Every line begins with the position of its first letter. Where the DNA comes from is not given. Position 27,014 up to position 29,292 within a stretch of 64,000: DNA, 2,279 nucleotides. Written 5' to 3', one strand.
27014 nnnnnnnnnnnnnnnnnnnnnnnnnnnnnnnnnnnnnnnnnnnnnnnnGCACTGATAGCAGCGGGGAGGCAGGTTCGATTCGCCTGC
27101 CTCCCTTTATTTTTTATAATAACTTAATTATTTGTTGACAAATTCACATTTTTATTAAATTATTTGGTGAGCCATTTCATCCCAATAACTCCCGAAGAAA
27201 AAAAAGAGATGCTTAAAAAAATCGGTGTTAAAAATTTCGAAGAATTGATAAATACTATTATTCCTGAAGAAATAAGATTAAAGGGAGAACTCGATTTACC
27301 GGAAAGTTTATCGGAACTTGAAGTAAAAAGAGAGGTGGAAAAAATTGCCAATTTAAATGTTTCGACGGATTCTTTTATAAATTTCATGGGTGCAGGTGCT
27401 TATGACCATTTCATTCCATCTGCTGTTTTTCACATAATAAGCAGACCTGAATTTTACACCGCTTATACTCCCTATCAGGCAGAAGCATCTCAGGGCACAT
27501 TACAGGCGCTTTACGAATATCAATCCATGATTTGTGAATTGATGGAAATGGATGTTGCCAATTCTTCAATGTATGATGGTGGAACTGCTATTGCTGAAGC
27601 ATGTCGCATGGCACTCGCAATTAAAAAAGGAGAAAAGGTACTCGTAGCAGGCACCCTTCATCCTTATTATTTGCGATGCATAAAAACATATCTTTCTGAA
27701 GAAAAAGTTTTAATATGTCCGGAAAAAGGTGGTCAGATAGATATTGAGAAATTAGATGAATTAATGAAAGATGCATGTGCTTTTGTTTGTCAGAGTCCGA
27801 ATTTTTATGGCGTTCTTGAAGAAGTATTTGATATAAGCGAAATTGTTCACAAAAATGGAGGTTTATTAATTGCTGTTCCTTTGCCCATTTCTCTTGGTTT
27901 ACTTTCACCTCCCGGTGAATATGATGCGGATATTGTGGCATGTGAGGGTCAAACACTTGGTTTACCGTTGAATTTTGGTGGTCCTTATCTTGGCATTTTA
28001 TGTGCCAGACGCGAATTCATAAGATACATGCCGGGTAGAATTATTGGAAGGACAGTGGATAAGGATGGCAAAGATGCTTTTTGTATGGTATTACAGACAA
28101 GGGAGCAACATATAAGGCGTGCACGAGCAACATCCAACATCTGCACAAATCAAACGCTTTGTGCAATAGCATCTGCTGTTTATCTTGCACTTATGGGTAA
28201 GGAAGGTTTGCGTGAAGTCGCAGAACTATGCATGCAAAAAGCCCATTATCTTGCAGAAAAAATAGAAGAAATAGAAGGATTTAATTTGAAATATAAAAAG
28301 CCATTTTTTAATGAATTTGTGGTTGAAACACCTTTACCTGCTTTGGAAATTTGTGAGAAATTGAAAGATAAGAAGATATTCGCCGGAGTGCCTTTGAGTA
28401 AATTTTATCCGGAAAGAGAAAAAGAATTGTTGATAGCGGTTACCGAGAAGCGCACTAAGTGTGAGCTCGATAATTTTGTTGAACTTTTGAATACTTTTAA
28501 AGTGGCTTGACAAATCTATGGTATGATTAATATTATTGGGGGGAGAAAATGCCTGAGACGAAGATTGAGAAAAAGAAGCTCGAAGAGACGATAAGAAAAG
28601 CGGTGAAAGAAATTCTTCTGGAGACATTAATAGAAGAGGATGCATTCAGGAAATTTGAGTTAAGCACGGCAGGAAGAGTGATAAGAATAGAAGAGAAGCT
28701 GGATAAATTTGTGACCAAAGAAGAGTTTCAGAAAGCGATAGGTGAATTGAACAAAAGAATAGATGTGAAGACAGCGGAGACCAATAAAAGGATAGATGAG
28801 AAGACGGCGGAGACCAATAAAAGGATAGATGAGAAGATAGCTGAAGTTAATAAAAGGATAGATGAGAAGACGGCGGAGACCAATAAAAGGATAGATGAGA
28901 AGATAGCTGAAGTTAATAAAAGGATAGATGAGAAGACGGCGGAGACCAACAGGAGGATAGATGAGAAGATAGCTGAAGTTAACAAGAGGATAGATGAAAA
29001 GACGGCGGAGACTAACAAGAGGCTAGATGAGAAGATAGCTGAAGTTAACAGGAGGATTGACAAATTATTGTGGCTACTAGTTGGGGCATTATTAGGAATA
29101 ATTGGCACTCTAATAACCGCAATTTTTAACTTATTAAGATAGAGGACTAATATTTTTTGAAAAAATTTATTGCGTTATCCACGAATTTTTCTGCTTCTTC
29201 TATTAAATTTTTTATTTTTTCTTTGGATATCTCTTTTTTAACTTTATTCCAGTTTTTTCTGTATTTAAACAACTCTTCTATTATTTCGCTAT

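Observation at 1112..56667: Lineage-specific sigma70 promoter geometry: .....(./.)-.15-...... instead of N17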

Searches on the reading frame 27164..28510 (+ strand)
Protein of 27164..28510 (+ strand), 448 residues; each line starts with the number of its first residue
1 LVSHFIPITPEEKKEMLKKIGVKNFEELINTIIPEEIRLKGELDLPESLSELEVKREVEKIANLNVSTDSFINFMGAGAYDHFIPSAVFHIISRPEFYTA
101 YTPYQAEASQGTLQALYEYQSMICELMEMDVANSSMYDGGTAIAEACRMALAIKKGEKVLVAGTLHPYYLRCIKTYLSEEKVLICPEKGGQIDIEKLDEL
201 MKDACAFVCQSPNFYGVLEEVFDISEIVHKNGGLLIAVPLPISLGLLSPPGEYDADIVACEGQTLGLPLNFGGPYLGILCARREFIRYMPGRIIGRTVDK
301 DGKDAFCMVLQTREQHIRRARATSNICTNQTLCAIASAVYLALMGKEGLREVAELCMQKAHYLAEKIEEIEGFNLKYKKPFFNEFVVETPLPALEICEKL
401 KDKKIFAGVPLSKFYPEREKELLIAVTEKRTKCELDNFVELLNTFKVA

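Call 7: search_protein_families(library=pfam, proteins=[window:27164-28510:+])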
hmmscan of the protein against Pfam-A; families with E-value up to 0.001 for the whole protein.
window:27164-28510:+ (448 aa): 3 families
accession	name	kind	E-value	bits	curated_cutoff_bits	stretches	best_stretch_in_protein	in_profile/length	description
PF02347.22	GDC-P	-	1.4e-126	423.3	26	1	4-441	2-428/429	Glycine cleavage system P-protein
PF00155.27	Aminotran_1_2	-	0.00011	22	19.7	1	112-205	40-141/361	Aminotransferase class I and II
PF00266.25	Aminotran_5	-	0.00022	20.8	21.5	1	151-375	81-299/371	Aminotransferase class-V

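Call 8: find_related_loci(query=window:27164-28510:+, collection=genome_contigs, flank=10000)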
Query window:27164-28510:+ (448 aa) in genome_contigs; peptide patterns used: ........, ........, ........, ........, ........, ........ (x = any residue, [..] = any of these).
103 stretches matched a pattern; 8 encode a relative of the query (tblastn E <= 1e-3); 8 distinct loci.
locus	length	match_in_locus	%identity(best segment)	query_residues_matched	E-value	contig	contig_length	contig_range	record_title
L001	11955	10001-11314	56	5-442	7e-154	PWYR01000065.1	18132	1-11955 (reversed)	MAG: Ignavibacteriales bacterium isolate T3Sed10_143 T3-Sed10-C5787, whole genome shotgun sequence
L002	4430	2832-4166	47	5-446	6e-137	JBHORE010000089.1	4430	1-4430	MAG: Thermobaculum sp. isolate A0_9 coassembly_Ak141_478193, whole genome shotgun sequence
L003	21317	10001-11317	43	5-445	5e-117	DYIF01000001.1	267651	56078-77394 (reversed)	MAG TPA_asm: Elusimicrobium minutum isolate TT109_36_37 Afr_mines_TT109_15_length_267651_cov_17_999839, whole genome sho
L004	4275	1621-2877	42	12-446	9e-95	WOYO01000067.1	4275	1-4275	MAG: Thermoplasmata archaeon isolate WOFA06 NODE_9537_length_4275_cov_127.841943, whole genome shotgun sequence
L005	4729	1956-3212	42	12-446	4e-94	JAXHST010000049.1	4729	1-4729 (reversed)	MAG: Thermoplasmatota archaeon isolate MAG05_tar_biofilm MAG05_49, whole genome shotgun sequence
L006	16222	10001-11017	39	12-353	5e-72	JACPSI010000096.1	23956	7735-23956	MAG: Ignavibacteriales bacterium isolate NC_groundwater_701_Ag_S-0.2um_50_10 S36_SO-2_scaffold_196640, whole genome shot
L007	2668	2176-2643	50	20-176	3e-42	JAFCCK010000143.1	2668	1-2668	MAG: Candidatus Iainarchaeum archaeon isolate AB_3033_Bin_158 AB_3033_Bin_158_scaffold_76795, whole genome shotgun seque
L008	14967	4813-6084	46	14-444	2e-131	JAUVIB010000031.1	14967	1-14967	MAG: Calditrichaceae bacterium isolate CSMAG_417 CSMAG_417_k127_1484022_length_14967_cov_34.6613, whole genome shotgun s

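Call 9: find_encoding_contigs(protein=window:27164-28510:+, flank=10000, max_places=6)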
Protein window:27164-28510:+ (448 aa): no gene with exactly this product is on record in the collection.

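Call 13: find_homologous_proteins(query=window:27164-28510:+)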
Query window:27164-28510:+ (448 aa): 8000 proteins with E <= 0.001 among 8000 candidates; the best 120 are listed.
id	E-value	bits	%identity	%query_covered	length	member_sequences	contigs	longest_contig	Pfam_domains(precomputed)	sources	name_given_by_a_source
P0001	1.3e-297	1005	100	100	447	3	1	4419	PF02347.23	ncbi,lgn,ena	-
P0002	1.1e-181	623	62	99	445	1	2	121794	PF02347.23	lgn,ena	-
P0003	3.2e-172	592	59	98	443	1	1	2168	PF02347.23,PF00266.26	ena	-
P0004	2.3e-169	582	58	99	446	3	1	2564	PF02347.23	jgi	jgi:glycine dehydrogenase subunit 1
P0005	2.8e-169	582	58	99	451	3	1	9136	PF02347.23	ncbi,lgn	-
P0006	2.9e-169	582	58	99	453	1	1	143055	PF02347.23,PF00266.26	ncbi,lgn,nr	ncbi:MAG: aminomethyl-transferring glycine dehydrogenase subunit GcvPA [bacterium]|nr:aminomethyl-tr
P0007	5.7e-169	581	59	98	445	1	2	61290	PF02347.23,PF00266.26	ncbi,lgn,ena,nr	ncbi:aminomethyl-transferring glycine dehydrogenase subunit GcvPA [candidate division WOR-3 bacteriu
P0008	7.9e-169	580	59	100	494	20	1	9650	PF02347.23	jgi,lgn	-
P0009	9.3e-169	580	60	98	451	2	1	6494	PF02347.23,PF00266.26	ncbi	-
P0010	1.1e-168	580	58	99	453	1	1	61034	PF02347.23,PF00266.26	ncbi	-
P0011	2.1e-167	576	59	99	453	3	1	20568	PF02347.23,PF00155.28,PF00266.26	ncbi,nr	ncbi:aminomethyl-transferring glycine dehydrogenase subunit GcvPA [candidate division WOR-3 bacteriu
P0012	4.3e-167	575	61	98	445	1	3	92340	PF02347.23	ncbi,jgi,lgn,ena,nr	ncbi:aminomethyl-transferring glycine dehydrogenase subunit GcvPA [bacterium]|nr:MAG: aminomethyl-tr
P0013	3.6e-166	572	58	96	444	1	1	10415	PF02347.23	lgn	-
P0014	2.6e-165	569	59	99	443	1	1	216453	PF02347.23,PF00266.26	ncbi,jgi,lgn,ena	ncbi:MAG: aminomethyl-transferring glycine dehydrogenase subunit GcvPA [bacterium]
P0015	1.0e-164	567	57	99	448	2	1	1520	PF02347.23,PF00266.26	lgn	-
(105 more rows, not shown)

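Call 17: find_encoding_contigs(protein=P0002, flank=10000, max_places=3)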
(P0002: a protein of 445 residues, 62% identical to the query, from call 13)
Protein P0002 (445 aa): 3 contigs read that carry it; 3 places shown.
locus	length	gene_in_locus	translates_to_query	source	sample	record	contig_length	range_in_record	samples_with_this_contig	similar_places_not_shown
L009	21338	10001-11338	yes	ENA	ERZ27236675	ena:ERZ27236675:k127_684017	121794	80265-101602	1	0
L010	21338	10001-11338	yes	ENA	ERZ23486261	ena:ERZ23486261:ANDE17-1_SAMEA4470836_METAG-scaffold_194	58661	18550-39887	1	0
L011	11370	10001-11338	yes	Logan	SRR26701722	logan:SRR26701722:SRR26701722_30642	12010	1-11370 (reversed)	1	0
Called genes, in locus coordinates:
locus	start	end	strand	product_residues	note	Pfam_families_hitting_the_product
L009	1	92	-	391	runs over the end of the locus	PF25160:LdpA_Fe-S-bd (faint), PF12838:Fer4_7 (weak), PF13183:Fer4_8, PF13187:Fer4_9 (weak), PF13237:Fer4_10 (weak), PF13484:Fer4_16 (weak), PF13534:Fer4_17, PF02754:CCG, +1 more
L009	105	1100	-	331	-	PF01012:ETF, PF00766:ETF_alpha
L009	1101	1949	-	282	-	PF01012:ETF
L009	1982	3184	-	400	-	PF02771:Acyl-CoA_dh_N, PF02770:Acyl-CoA_dh_M, PF00441:Acyl-CoA_dh_1, PF22924:ACOX_C_alpha1 (faint), PF08028:Acyl-CoA_dh_2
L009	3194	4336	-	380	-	PF02771:Acyl-CoA_dh_N, PF02770:Acyl-CoA_dh_M, PF00441:Acyl-CoA_dh_1, PF08028:Acyl-CoA_dh_2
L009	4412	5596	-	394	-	PF00162:PGK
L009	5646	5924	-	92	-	-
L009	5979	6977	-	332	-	PF00044:Gp_dh_N, PF02800:Gp_dh_C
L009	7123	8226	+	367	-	PF01950:FBPase_3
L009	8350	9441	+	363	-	PF01571:GCV_T, PF08669:GCV_T_C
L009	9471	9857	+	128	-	PF01597:GCV_H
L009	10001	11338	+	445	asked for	PF02347:GDC-P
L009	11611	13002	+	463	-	PF00753:Lactamase_B (weak), PF10996:Beta-Casp, PF07521:RMMBL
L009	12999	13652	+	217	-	PF18306:LDcluster4, PF03641:Lysine_decarbox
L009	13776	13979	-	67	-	PF00313:CSD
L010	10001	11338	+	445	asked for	PF02347:GDC-P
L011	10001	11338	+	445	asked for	PF02347:GDC-P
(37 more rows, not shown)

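Call 18: find_encoding_contigs(protein=P0007, flank=10000, max_places=3)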
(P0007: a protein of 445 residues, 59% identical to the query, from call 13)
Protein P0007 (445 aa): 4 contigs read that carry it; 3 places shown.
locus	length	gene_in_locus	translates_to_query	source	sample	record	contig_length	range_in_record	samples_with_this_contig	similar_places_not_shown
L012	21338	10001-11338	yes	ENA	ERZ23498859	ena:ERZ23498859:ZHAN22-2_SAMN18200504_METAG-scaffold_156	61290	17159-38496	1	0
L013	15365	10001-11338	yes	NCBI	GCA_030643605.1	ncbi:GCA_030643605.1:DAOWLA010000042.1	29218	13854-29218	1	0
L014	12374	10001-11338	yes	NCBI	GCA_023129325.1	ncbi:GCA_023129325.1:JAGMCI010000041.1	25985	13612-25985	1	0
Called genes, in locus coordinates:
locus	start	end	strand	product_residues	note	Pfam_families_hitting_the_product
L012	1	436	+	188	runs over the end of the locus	PF00881:Nitroreductase, PF14512:TM1586_NiRdase (weak), PF00881:Nitroreductase, PF14512:TM1586_NiRdase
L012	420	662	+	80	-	-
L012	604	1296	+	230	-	-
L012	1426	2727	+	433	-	PF03958:Secretin_N, PF00263:Secretin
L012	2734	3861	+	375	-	PF01571:GCV_T, PF08669:GCV_T_C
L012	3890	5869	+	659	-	PF12969:DUF3857, PF01841:Transglut_core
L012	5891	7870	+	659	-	PF12969:DUF3857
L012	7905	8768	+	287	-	PF19777:DUF6263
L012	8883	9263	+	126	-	PF01597:GCV_H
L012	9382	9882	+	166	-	PF01797:Y1_Tnp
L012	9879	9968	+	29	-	-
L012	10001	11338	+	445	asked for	PF02347:GDC-P, PF00266:Aminotran_5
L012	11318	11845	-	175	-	PF00149:Metallophos (faint), PF12850:Metallophos_2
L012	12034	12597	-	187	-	PF01729:QRPTase_C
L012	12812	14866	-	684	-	PF00270:DEAD (faint), PF04851:ResIII, PF17757:UvrB_inter, PF27431:UvrB_3rd, PF00271:Helicase_C, PF12344:UvrB, PF02151:UVR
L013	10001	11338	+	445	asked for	PF02347:GDC-P, PF00266:Aminotran_5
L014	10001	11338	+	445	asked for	PF02347:GDC-P, PF00266:Aminotran_5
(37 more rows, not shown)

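Call 33: find_encoding_contigs(protein=P0001, flank=10000, max_places=10)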
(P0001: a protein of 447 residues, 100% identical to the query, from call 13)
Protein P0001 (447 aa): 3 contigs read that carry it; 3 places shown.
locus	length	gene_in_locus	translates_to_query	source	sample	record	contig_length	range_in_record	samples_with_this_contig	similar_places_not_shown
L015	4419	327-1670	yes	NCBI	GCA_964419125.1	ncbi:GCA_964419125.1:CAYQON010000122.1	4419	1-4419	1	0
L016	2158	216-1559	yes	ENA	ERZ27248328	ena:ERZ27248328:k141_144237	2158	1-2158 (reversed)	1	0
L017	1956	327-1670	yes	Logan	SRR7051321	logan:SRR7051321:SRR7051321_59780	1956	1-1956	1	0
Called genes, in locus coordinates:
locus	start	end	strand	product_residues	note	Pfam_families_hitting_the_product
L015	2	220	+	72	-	?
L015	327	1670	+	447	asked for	PF02347:GDC-P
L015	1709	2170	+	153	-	PF01442:Apolipoprotein (weak)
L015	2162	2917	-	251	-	-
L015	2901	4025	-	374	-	PF13439:Glyco_transf_4 (weak), PF00534:Glycos_transf_1, PF13692:Glyco_trans_1_4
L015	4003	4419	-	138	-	?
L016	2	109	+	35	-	?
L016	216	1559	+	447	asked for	PF02347:GDC-P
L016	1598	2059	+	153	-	PF01442:Apolipoprotein (weak)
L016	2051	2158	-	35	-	?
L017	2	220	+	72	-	?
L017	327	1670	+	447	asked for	PF02347:GDC-P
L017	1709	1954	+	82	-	?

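Call 35: find_related_loci(query=A1, collection=genome_contigs, flank=10000)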
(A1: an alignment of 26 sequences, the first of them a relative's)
Query A1 (447 aa) in genome_contigs; peptide patterns used: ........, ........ (x = any residue, [..] = any of these).
600 stretches matched a pattern (row limit reached: there are more); 598 encode a relative of the query (tblastn E <= 1e-3); the best 80 are kept; 80 distinct loci.
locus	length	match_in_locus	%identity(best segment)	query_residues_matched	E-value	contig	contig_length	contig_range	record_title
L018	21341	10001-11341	51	4-445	1e-156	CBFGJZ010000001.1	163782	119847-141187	MAG: candidate division WOR-3 bacterium isolate SZTDM_202302_bins_70.1 genome assembly, contig: NODE_1_length_163782_cov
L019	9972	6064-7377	56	4-441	2e-156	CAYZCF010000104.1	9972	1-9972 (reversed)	MAG TPA_asm: uncultured Chlorobiaceae bacterium isolate binchicken_co66_179 genome assembly, contig: NODE_10090_length_9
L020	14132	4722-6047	52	4-444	3e-155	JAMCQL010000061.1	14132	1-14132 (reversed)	MAG: Bacteroidetes bacterium isolate FK_Sedi_A_Bin.46 NODE_10618_length_14132_cov_280.765, whole genome shotgun sequence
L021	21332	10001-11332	52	4-446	1e-151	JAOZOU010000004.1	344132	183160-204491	MAG: bacterium isolate GMC4.maxbin2.282 GMC4_4_length_344132_cov_24.603063, whole genome shotgun sequence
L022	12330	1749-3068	51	4-441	8e-151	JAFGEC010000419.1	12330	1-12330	MAG: candidate division KSB1 bacterium isolate Zod_Metabat.1209 k87_6376670, whole genome shotgun sequence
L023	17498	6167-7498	50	4-445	2e-147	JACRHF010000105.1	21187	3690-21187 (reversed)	MAG: Nitrospirae bacterium isolate NC_groundwater_1770_Pr3_B-0.1um_51_186 SR-2_scaffold_141_3774418, whole genome shotgu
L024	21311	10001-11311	49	4-439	2e-147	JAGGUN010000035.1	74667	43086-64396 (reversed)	MAG: bacterium isolate AUK075 PB_MBMC_029_c_000000000024, whole genome shotgun sequence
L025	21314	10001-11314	52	4-441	2e-145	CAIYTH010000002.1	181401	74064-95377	MAG: uncultured Chlorobiales bacterium isolate YR_bin-4922 genome assembly, contig: bin-4922:02/62, whole genome shotgun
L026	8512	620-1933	51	4-441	7e-144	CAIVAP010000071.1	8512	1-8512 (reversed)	uncultured bacterium isolate AlinenSediments_bin-0053 genome assembly, contig: bin-0053:071/302, whole genome shotgun se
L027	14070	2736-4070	50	3-444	2e-143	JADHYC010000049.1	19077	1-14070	MAG: Candidatus Neomarinimicrobiota bacterium isolate BS750m-G69 BS-750m-C4429, whole genome shotgun sequence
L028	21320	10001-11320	48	4-441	2e-143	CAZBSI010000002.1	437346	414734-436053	MAG TPA_asm: uncultured bacterium isolate SRP216815_co1_264 genome assembly, contig: NODE_12_length_437346_cov_73.589006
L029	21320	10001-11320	48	3-441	2e-142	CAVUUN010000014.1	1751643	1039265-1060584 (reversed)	MAG: uncultured Acidobacteriota bacterium isolate MFD03899.bin.1.231 genome assembly, contig: contig_563, whole genome s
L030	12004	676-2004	51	3-444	1e-142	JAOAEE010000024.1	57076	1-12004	MAG: Ignavibacteria bacterium isolate SKW251 k141_1423451, whole genome shotgun sequence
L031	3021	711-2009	49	8-438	2e-149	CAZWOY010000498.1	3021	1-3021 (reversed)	MAG TPA_asm: uncultured bacterium isolate SRP141376_co4_90 genome assembly, contig: NODE_55167_length_3021_cov_5.893459,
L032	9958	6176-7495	52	4-441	2e-142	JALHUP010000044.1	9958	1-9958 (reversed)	MAG: Candidatus Zixiibacteriota bacterium isolate PFL53 seq_195255, whole genome shotgun sequence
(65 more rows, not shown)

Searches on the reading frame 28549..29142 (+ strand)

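Call 20: search_protein_families(library=pfam, proteins=[window:28549-29142:+])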
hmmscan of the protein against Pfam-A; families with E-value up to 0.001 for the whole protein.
window:28549-29142:+ (197 aa): 3 families
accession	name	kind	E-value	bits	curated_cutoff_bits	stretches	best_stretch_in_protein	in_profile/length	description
PF01442.23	Apolipoprotein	-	3.4e-10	40.4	90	1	59-169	8-118/190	Apolipoprotein A1/A4/E domain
PF09278.17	MerR-DNA-bind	-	0.00016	22.6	25.4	0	152-173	34-55/65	MerR, DNA binding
PF22638.1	FlgK_D1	-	0.00039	20.5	28.6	0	59-113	48-101/233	Flagellar hook-associated protein FlgK helical domain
